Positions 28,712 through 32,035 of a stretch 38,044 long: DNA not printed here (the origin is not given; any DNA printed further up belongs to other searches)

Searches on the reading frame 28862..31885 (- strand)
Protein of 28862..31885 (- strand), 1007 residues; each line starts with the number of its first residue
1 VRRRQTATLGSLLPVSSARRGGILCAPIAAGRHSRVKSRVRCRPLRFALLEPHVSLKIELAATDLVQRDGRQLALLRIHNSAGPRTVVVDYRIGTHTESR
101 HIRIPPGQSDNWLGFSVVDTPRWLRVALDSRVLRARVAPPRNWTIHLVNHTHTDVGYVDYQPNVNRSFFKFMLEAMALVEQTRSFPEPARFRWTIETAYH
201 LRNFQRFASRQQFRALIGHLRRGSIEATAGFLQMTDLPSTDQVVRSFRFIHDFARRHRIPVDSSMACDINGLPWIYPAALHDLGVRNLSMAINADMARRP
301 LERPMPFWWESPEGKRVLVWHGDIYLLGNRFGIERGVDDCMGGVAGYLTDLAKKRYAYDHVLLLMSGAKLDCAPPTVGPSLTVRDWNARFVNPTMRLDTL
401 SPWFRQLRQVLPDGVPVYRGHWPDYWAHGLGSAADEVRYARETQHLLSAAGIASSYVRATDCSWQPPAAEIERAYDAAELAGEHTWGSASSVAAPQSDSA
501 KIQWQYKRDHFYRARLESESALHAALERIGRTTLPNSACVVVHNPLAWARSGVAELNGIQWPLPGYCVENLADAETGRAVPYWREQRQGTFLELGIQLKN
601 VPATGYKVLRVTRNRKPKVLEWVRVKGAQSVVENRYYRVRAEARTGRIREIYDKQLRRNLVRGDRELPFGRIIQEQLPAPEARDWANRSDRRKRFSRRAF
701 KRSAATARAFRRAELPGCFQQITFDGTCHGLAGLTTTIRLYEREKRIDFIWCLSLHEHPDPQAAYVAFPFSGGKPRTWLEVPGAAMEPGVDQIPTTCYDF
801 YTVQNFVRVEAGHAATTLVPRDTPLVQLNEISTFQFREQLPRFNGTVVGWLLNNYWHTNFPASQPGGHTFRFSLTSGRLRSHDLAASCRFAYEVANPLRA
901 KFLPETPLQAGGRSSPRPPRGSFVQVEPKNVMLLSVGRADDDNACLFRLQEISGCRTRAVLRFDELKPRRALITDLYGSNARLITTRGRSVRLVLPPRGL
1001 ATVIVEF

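Call 61: search_protein_families(library=pfam, proteins=[window:28862-31885:-], max_evalue=0.0001)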
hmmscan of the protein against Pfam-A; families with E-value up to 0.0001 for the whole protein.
window:28862-31885:- (1007 aa): 2 families
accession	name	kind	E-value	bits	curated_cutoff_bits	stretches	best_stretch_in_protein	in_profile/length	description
PF01074.27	Glyco_hydro_38N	-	1.7e-13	51.1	25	1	144-409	1-257/270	Glycosyl hydrolases family 38 N-terminal domain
PF07748.19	Glyco_hydro_38C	-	1.5e-05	25.8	25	1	632-758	1-116/206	Glycosyl hydrolases family 38 C-terminal domain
